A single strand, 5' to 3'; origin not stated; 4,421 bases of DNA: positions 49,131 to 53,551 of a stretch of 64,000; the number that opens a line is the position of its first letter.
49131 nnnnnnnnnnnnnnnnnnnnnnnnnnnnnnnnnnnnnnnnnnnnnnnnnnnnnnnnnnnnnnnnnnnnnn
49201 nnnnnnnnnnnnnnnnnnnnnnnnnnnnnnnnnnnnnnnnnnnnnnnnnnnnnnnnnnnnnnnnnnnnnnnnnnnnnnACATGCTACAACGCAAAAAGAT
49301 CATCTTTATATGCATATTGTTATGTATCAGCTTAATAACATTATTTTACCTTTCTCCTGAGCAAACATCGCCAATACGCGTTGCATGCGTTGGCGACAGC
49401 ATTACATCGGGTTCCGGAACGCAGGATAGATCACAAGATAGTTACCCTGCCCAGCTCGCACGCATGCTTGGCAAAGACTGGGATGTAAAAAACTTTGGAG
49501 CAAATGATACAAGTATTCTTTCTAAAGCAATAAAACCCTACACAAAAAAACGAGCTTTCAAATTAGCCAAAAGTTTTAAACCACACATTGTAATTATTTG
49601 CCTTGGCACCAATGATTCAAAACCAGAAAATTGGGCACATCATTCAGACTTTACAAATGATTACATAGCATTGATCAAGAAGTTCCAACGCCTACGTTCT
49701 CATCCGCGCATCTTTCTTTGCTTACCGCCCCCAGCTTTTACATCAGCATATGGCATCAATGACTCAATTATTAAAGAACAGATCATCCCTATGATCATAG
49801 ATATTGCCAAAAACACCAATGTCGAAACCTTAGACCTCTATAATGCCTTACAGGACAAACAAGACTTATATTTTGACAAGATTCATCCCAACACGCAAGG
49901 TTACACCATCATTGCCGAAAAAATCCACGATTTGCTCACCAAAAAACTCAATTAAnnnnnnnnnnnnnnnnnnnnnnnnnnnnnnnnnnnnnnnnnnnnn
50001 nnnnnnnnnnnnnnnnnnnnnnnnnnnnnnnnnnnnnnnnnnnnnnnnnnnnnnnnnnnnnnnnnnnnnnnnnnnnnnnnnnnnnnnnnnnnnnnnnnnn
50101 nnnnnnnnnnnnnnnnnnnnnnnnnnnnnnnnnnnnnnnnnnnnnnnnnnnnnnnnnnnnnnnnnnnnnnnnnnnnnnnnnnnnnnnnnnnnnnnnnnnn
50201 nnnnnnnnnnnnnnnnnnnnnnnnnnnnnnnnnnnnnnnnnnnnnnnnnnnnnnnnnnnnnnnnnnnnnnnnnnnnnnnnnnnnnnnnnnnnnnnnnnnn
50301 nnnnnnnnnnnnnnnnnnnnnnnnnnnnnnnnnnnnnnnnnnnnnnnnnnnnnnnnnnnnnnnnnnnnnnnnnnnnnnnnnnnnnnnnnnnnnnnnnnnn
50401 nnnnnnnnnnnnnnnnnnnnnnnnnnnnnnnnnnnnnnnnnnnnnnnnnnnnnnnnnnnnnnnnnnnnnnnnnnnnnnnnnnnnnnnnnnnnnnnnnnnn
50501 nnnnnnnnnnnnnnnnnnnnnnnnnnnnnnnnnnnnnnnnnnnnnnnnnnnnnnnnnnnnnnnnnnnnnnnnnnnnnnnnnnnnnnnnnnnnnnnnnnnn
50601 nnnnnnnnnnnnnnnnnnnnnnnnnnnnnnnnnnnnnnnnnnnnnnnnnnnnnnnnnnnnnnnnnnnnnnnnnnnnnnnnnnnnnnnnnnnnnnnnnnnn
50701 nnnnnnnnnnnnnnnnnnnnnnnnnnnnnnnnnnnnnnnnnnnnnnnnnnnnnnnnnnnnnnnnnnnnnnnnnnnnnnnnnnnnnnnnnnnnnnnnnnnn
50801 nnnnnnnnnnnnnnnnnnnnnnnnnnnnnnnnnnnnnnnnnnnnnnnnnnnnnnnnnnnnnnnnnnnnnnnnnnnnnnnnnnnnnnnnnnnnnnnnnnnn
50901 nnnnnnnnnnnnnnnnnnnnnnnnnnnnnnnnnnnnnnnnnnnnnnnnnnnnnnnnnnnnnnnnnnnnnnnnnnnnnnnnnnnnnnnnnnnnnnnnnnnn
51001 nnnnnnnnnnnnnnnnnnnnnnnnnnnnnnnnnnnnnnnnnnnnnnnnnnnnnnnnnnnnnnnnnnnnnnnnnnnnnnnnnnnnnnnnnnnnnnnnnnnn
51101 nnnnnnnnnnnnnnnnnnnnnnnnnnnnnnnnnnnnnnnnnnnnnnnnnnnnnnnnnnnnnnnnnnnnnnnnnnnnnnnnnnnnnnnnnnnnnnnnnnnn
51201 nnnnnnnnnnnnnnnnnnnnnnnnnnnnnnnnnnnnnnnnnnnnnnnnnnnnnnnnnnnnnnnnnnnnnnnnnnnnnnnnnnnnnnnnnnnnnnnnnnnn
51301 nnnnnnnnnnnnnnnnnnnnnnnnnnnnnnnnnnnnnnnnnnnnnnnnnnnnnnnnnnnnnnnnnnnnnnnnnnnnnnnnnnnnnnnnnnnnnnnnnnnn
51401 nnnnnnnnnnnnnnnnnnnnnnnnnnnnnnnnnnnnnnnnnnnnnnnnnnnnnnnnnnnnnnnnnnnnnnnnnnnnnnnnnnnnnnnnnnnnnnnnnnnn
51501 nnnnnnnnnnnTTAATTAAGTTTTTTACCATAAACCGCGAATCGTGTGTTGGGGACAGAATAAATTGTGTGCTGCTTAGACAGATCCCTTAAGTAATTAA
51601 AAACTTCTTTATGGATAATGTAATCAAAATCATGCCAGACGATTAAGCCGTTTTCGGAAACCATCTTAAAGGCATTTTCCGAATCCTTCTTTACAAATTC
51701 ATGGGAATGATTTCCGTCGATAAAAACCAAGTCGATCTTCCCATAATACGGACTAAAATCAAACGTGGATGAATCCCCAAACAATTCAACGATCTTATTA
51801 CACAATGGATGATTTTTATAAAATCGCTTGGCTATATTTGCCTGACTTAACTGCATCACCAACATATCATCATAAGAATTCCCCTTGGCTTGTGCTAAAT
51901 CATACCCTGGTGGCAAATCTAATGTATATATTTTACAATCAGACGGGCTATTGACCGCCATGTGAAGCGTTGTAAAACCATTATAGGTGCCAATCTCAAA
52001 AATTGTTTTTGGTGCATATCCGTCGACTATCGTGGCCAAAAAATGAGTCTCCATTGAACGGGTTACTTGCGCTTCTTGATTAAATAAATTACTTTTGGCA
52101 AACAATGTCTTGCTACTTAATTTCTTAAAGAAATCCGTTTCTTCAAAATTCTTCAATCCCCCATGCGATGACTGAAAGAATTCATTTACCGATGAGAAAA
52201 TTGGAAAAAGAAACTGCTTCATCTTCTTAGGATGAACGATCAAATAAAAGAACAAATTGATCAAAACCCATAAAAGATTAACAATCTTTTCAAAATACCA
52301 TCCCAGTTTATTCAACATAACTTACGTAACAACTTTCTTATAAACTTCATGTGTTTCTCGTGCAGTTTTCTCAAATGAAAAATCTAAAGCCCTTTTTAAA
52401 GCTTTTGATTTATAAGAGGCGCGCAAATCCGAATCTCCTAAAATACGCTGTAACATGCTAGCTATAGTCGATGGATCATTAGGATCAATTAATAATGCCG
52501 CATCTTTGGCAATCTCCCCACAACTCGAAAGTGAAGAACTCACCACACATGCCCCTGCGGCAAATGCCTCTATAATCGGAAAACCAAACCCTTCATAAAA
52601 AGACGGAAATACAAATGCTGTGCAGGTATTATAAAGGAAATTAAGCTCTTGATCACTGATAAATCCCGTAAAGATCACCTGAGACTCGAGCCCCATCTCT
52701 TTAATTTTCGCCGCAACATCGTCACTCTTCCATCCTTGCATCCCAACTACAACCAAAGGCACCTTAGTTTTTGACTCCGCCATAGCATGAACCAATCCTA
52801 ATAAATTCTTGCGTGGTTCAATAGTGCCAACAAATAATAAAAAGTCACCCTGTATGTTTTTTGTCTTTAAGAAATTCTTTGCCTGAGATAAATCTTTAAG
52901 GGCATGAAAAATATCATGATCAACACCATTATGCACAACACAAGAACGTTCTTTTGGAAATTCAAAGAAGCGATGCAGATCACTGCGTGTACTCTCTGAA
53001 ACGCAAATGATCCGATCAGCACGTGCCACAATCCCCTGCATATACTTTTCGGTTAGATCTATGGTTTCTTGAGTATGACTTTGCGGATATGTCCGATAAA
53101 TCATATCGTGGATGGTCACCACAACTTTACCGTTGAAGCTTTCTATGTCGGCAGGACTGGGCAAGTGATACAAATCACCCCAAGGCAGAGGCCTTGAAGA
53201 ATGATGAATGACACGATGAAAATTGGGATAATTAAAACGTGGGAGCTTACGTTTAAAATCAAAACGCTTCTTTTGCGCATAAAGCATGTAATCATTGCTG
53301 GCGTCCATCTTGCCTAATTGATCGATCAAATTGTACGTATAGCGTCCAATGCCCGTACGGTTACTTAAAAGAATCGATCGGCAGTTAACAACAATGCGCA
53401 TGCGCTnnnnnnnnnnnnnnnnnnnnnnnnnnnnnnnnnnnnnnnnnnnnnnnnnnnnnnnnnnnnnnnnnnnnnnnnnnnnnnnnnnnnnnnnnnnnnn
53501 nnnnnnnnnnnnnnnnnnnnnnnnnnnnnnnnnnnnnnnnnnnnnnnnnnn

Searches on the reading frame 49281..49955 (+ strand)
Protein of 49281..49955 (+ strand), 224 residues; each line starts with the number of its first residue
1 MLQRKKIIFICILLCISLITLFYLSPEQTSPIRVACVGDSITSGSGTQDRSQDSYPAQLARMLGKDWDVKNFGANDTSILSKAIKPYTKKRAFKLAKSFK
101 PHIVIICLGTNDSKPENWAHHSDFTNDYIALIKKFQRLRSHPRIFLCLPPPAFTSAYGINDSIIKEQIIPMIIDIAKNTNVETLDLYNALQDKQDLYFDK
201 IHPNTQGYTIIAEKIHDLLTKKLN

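Call 70: search_protein_families(library=pfam, proteins=[window:49281-49955:+], max_evalue=0.001)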
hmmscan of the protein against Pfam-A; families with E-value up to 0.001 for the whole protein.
window:49281-49955:+ (224 aa): 3 families
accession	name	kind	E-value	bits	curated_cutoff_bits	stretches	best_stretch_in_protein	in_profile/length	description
PF13472.12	Lipase_GDSL_2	-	3.9e-25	89.8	32.9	1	36-209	1-177/178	GDSL-like Lipase/Acylhydrolase family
PF00657.28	Lipase_GDSL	-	3.8e-17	63.6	23.6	1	34-215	1-208/208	GDSL-like Lipase/Acylhydrolase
PF04311.20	DUF459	-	5.1e-05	23.2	27.2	1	33-201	1-164/197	Protein of unknown function (DUF459)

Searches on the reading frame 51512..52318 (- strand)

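Call 70: search_protein_families(library=pfam, proteins=[window:51512-52318:-], max_evalue=0.001)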
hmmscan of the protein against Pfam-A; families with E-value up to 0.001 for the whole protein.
window:51512-52318:- (268 aa): 2 families
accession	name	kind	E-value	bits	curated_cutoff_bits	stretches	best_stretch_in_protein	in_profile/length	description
PF13578.12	Methyltransf_24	-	4.7e-15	56.8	26.3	1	108-231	2-105/105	Methyltransferase domain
PF01596.23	Methyltransf_3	-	4.5e-10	39.6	22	1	80-205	23-131/204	O-methyltransferase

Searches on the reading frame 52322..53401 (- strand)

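Call 70: search_protein_families(library=pfam, proteins=[window:52322-53401:-], max_evalue=0.001)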
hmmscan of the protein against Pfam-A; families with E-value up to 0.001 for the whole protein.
window:52322-53401:- (359 aa): 6 families
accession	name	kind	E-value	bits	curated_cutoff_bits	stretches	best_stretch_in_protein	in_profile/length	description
PF00534.26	Glycos_transf_1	-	1.1e-31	110.1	26.4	1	184-336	14-171/172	Glycosyl transferases group 1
PF13692.12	Glyco_trans_1_4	-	3.2e-26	92.7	27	1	188-323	4-142/142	Glycosyl transferases group 1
PF13439.12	Glyco_transf_4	-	2.3e-16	60.8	28.5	1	17-163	3-169/170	Glycosyltransferase Family 4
PF20706.3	GT4-conflict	-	7.5e-09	35.5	26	1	93-300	108-322/385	Family 4 Glycosyltransferase in conflict systems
PF13579.12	Glyco_trans_4_4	-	1.6e-06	29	29.7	1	92-159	96-158/158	Glycosyl transferase 4-like domain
PF13524.12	Glyco_trans_1_2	-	0.00053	20.4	25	0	203-344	5-136/144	Glycosyl transferase-like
